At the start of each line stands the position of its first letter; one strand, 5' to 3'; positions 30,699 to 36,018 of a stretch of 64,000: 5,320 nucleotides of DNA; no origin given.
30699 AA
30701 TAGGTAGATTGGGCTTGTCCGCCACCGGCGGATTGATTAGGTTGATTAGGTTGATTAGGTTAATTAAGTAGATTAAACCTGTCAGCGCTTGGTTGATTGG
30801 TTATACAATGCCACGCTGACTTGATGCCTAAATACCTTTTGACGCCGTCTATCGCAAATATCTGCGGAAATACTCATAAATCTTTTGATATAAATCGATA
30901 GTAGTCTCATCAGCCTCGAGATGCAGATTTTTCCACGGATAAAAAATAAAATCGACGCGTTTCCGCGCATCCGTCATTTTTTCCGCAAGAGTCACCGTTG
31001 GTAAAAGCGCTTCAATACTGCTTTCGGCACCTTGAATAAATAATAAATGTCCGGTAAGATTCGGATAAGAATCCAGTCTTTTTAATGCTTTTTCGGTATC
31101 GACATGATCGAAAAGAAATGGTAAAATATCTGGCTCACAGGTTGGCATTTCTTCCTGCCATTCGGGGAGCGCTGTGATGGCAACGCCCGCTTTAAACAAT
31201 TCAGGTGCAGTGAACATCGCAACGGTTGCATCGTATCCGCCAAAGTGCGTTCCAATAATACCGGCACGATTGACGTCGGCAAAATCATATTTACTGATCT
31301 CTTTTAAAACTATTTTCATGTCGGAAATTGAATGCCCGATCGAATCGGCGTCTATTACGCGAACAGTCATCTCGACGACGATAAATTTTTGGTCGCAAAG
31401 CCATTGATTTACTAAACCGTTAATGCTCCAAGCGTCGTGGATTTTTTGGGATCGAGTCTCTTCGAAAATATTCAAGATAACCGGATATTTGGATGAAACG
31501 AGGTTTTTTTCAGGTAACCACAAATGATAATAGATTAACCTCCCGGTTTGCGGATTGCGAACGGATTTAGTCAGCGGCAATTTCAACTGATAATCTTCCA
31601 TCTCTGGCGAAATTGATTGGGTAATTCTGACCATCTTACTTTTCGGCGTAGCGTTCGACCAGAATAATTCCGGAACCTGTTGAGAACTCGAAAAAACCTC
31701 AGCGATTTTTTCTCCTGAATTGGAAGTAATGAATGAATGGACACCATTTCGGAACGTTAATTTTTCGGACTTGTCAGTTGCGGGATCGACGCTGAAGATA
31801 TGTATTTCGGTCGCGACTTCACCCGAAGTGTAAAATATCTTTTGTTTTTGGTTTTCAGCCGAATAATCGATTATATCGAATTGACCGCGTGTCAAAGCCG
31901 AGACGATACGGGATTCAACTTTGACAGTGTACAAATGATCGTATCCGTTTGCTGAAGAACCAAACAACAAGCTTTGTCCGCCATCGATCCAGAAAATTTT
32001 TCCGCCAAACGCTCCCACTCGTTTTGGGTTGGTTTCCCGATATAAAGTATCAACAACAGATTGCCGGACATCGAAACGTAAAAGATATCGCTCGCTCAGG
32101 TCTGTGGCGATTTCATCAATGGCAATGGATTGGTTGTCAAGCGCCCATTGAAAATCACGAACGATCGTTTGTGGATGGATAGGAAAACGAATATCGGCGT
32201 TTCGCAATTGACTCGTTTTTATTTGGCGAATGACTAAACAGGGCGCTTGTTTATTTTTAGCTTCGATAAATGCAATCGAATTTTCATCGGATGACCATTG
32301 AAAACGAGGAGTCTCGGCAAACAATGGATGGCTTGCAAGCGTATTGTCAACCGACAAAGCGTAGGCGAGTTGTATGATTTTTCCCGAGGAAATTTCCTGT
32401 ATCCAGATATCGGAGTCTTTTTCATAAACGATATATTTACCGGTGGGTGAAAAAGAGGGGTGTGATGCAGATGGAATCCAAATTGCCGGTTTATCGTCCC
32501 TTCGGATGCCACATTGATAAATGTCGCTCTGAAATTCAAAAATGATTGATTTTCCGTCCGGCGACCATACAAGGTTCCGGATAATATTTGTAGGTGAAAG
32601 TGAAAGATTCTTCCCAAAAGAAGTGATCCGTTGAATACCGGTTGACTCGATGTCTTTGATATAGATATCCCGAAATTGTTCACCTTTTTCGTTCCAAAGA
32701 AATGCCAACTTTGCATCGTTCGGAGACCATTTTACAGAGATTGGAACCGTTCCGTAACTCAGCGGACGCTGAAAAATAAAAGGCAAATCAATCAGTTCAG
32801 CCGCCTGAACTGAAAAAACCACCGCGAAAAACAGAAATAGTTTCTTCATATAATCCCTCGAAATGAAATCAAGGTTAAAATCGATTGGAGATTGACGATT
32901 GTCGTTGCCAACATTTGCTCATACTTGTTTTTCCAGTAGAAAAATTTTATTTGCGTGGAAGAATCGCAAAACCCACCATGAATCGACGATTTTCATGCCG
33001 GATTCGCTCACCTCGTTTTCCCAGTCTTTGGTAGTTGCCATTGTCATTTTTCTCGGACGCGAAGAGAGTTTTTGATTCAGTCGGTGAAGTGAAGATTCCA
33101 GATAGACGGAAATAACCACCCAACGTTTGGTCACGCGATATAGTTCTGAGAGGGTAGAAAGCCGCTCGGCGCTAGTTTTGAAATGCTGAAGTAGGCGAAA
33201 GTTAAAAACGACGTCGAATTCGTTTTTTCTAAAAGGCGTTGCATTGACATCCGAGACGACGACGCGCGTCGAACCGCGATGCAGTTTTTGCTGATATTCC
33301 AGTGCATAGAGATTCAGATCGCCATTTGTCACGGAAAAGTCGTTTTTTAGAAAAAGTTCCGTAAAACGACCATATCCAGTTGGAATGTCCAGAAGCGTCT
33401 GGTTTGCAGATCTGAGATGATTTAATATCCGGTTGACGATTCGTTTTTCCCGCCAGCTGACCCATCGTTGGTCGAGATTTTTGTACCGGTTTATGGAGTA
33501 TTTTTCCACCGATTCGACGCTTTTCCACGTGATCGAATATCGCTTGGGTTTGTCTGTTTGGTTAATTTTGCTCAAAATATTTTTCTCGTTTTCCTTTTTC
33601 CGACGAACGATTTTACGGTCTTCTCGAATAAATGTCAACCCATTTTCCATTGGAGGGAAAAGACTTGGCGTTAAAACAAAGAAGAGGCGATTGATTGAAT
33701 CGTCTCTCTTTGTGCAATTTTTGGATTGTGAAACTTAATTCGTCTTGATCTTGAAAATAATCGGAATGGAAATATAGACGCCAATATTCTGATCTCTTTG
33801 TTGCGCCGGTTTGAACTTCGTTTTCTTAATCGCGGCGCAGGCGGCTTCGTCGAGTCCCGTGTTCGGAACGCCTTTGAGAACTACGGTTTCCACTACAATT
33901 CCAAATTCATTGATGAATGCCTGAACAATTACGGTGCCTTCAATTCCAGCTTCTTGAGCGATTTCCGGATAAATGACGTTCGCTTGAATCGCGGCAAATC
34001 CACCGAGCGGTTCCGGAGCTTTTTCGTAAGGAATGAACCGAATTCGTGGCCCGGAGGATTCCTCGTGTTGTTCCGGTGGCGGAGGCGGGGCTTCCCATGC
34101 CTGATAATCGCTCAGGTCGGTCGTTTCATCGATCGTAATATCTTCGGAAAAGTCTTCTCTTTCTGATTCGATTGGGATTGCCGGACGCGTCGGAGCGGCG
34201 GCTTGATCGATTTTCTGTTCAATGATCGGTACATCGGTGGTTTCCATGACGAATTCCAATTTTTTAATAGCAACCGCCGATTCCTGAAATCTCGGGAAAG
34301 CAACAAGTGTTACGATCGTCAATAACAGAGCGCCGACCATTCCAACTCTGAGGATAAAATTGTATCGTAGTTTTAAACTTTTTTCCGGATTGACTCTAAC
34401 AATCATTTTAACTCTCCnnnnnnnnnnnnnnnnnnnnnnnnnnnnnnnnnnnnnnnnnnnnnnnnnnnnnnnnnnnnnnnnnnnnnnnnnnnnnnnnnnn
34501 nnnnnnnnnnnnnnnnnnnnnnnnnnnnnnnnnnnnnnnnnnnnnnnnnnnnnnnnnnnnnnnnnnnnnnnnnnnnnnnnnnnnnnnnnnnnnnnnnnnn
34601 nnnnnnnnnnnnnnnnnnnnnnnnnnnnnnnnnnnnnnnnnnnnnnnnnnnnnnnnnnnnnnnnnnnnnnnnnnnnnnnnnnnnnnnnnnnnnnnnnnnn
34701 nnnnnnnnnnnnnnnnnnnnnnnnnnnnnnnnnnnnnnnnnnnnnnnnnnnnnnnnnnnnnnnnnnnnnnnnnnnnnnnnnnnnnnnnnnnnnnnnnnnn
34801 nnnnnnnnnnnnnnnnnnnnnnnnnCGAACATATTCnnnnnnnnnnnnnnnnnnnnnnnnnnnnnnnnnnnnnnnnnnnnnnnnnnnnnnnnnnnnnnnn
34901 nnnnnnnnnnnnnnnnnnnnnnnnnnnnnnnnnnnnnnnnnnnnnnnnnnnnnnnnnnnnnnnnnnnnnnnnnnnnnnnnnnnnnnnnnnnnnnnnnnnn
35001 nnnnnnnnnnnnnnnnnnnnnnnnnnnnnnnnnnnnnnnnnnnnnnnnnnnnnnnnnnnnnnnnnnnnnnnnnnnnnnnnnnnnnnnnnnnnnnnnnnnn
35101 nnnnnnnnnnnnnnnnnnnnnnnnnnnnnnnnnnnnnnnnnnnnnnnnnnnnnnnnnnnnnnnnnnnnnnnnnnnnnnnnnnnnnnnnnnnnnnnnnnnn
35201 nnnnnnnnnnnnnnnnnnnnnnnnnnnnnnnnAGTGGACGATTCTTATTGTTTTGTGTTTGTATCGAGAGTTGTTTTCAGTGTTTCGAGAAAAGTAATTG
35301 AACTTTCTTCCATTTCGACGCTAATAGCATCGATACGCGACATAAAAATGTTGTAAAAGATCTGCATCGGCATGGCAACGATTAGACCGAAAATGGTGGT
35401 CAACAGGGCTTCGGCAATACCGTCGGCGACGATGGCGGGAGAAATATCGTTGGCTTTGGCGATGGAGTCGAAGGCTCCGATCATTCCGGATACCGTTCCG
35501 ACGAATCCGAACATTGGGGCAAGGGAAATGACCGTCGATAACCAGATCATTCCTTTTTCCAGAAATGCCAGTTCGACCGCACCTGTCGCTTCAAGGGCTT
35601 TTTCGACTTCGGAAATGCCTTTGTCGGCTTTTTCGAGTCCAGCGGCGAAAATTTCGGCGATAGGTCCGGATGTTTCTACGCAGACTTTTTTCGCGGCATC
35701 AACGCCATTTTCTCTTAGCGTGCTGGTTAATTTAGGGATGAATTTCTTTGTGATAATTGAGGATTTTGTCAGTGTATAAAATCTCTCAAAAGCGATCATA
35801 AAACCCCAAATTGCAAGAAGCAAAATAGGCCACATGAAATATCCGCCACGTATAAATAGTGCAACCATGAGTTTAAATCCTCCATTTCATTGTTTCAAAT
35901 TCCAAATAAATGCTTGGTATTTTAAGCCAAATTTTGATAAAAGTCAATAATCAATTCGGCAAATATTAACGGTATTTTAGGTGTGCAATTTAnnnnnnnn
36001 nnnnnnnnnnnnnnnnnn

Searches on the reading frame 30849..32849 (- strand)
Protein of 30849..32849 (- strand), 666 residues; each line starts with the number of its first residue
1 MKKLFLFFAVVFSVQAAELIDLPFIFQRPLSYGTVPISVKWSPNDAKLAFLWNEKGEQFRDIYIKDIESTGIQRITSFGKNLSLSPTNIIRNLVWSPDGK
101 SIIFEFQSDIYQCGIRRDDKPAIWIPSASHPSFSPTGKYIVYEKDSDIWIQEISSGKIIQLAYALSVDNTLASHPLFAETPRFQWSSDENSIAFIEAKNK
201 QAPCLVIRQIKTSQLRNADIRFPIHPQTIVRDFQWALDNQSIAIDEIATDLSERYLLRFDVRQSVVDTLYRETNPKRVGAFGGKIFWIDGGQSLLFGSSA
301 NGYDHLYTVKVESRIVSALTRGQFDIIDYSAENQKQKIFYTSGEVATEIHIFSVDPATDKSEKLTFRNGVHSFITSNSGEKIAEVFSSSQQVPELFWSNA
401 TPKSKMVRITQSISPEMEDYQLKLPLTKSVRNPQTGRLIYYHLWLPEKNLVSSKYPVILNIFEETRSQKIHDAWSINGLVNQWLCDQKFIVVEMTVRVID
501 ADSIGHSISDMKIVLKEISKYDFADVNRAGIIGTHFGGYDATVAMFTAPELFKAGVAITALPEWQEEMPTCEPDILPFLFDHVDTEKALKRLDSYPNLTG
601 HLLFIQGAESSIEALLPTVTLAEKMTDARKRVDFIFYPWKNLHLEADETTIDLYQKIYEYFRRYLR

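Call 55: search_protein_families(library=pfam, proteins=[window:30849-32849:-], max_evalue=0.001)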
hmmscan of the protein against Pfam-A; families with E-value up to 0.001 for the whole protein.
window:30849-32849:- (666 aa): 3 families
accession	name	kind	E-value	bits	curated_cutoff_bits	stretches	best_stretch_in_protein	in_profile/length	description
PF00930.27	DPPIV_N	-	4.9e-25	88.5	22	2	227-389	183-350/354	Dipeptidyl peptidase IV (DPP IV) N-terminal region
PF00326.27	Peptidase_S9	-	6e-10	39.4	22.6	1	506-665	43-210/213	Prolyl oligopeptidase family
PF07676.18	PD40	-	5.8e-07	29.7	20.9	0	94-104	15-25/38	WD40-like Beta Propeller Repeat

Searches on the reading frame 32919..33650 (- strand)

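Call 59: search_protein_families(library=pfam, proteins=[window:32919-33650:-], max_evalue=0.001)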
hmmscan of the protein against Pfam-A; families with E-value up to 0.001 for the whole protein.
window:32919-33650:- (243 aa): 5 families
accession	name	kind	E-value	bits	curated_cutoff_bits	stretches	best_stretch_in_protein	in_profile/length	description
PF08241.18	Methyltransf_11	-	1.6e-12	48.3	21.2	1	87-176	1-89/95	Methyltransferase domain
PF13649.12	Methyltransf_25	-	5.2e-10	40.3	27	1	87-175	2-94/97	Methyltransferase domain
PF13489.12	Methyltransf_23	-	1.5e-08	35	27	1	70-222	11-162/164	Methyltransferase domain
PF13847.12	Methyltransf_31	-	9.2e-06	25.8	27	1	82-212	3-139/145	Methyltransferase domain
PF08242.18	Methyltransf_12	-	2.4e-05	25.4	30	1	87-175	1-93/98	Methyltransferase domain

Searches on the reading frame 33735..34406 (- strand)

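Call 59: search_protein_families(library=pfam, proteins=[window:33735-34406:-], max_evalue=0.001)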
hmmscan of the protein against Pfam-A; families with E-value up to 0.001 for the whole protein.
window:33735-34406:- (223 aa): 1 family
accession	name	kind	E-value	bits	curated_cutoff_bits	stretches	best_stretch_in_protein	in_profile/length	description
PF03544.19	TonB_C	-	1.5e-16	61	24.6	1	144-220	3-79/79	Gram-negative bacterial TonB protein C-terminal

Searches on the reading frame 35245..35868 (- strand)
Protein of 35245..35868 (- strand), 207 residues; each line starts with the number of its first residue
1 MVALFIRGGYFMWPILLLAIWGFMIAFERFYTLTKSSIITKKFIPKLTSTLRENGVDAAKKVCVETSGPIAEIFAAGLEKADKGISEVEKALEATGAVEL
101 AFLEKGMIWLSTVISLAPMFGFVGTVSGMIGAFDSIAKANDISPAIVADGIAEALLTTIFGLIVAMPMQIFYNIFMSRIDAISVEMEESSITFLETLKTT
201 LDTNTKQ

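Call 59: search_protein_families(library=pfam, proteins=[window:35245-35868:-], max_evalue=0.001)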
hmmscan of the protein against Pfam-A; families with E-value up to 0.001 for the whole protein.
window:35245-35868:- (207 aa): 1 family
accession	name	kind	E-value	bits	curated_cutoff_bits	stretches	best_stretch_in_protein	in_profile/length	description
PF01618.21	MotA_ExbB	-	1.1e-30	106.5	22.9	1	68-187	4-126/127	MotA/TolQ/ExbB proton channel family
